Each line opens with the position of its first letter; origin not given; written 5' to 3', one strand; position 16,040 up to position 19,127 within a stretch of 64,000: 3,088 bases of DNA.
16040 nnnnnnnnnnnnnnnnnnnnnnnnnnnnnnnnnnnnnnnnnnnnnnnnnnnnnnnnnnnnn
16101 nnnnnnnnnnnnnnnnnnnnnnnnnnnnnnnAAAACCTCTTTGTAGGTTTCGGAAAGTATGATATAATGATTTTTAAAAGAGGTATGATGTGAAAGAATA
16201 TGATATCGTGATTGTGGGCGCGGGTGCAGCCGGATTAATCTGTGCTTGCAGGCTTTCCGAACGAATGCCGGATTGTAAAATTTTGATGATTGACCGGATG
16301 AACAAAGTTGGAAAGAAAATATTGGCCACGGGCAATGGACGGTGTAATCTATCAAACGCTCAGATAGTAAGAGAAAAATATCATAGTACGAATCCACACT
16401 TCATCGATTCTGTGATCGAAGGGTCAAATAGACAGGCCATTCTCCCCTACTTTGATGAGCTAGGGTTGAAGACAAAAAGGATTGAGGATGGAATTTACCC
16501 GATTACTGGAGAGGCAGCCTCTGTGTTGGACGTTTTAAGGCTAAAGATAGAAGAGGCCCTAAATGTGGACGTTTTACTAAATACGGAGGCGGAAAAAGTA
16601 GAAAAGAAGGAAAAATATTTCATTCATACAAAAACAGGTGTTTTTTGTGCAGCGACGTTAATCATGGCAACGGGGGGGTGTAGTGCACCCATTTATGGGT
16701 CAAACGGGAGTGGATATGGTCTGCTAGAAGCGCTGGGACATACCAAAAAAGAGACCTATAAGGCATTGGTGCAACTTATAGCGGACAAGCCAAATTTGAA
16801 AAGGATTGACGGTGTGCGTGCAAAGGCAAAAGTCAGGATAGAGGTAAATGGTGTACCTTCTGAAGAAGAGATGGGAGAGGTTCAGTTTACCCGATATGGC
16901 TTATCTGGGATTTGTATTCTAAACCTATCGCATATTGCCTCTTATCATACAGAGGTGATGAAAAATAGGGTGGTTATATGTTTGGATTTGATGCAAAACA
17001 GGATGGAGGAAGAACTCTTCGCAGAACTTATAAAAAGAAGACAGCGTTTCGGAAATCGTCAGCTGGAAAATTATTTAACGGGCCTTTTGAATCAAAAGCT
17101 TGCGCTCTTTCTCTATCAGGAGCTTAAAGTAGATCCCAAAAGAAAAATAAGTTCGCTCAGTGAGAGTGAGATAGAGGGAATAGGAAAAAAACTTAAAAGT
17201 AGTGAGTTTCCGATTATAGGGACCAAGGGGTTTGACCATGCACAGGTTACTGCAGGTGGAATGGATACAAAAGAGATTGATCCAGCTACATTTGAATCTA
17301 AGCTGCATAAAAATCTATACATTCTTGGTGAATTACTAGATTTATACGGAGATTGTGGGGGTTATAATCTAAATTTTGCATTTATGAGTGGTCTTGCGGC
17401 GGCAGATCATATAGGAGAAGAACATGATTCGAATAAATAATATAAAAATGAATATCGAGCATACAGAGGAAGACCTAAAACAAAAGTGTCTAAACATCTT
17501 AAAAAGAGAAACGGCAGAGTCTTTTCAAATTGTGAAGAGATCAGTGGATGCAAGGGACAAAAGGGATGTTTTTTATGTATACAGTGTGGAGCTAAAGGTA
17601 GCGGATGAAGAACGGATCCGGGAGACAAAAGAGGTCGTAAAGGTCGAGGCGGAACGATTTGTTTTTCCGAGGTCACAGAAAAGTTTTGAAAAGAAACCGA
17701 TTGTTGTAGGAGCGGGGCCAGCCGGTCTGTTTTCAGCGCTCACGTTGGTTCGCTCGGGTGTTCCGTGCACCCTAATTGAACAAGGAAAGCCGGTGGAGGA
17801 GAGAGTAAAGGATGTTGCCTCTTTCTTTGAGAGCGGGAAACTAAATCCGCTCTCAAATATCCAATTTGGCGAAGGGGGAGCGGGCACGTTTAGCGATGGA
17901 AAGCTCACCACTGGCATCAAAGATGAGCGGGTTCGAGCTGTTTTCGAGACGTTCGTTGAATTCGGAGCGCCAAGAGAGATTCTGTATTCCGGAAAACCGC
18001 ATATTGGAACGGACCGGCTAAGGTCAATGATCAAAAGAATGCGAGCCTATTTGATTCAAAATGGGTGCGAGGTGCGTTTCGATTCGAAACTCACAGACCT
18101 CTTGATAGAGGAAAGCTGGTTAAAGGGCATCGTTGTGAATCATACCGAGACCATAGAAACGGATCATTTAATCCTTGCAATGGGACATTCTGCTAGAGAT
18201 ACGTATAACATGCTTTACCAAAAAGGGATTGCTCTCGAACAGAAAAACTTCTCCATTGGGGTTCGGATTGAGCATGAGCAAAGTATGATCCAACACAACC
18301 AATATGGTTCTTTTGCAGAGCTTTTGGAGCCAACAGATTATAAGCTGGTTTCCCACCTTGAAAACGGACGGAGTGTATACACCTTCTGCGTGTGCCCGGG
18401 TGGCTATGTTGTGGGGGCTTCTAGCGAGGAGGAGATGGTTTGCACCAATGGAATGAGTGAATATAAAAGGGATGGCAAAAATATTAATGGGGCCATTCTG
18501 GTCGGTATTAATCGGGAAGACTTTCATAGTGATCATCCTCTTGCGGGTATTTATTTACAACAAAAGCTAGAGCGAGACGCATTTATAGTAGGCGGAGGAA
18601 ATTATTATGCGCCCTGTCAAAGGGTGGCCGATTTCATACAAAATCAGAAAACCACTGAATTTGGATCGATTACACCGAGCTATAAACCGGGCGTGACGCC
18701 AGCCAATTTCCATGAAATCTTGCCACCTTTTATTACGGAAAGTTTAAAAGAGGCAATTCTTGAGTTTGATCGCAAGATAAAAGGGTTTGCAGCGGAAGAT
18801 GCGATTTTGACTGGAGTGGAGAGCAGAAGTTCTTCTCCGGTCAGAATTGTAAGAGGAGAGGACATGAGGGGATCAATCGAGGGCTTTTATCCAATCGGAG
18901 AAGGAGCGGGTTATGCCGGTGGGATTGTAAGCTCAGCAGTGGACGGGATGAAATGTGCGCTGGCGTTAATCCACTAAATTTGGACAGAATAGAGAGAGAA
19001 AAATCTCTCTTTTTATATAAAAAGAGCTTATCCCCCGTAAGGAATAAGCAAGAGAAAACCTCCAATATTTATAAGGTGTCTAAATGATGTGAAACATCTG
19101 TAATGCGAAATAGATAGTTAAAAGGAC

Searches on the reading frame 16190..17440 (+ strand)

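Call 38: search_protein_families(library=pfam, proteins=[window:16190-17440:+], max_evalue=0.00001)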
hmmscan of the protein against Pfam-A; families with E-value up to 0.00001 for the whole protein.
window:16190-17440:+ (416 aa): 7 families
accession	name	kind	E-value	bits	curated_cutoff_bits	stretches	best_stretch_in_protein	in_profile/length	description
PF03486.20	HI0933_like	-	1e-59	202.4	50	1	5-406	2-243/244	HI0933-like protein Rossmann domain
PF22780.1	HI0933_like_1st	-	4.7e-24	85.5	27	1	192-353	3-165/165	HI0933-like protein barrel and H2TH domain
PF07992.20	Pyr_redox_2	-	4.1e-08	33.4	26.1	1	4-174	1-119/291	Pyridine nucleotide-disulphide oxidoreductase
PF13738.12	Pyr_redox_3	-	4.8e-07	29.8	30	0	122-169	92-140/305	Pyridine nucleotide-disulphide oxidoreductase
PF01946.23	Thi4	-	9.8e-07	28.7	26.2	1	3-42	17-55/235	Thi4 family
PF13450.12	NAD_binding_8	-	3.2e-06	27.7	21.9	1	8-41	1-32/68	NAD(P)-binding Rossmann-like domain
PF01266.30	DAO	-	5.9e-06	26.5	27.9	0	5-41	1-35/353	FAD dependent oxidoreductase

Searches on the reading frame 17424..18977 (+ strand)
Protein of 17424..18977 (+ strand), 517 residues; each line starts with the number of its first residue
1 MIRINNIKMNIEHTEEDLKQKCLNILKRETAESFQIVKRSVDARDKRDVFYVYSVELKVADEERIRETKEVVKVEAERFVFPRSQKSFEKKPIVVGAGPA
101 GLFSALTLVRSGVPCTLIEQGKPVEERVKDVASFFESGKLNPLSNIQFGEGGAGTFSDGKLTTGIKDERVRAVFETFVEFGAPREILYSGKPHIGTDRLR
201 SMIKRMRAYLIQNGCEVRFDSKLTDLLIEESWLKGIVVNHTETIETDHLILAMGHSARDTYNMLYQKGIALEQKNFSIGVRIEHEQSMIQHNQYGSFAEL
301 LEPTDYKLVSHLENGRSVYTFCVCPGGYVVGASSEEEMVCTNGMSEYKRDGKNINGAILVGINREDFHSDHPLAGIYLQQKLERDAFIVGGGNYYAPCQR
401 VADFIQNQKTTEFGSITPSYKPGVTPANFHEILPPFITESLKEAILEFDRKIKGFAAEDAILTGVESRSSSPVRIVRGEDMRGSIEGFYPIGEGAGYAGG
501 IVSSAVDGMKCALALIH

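Call 38: search_protein_families(library=pfam, proteins=[window:17424-18977:+], max_evalue=0.00001)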
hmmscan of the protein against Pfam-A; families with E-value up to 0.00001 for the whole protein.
window:17424-18977:+ (517 aa): 5 families
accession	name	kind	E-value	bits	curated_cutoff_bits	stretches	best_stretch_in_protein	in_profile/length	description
PF21688.3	FAD-depend_C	-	2.5e-77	260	27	1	275-469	1-197/197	FAD-dependent protein, C-terminal domain-like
PF01266.30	DAO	-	1.8e-07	31.4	27.9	0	93-123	3-33/353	FAD dependent oxidoreductase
PF07992.20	Pyr_redox_2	-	2.2e-07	31.1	26.1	0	93-122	4-33/291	Pyridine nucleotide-disulphide oxidoreductase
PF00890.30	FAD_binding_2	-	2.3e-07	30.8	20.4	0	93-125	3-35/414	FAD binding domain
PF03486.20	HI0933_like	-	6.6e-07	29.5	50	1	92-256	3-165/244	HI0933-like protein Rossmann domain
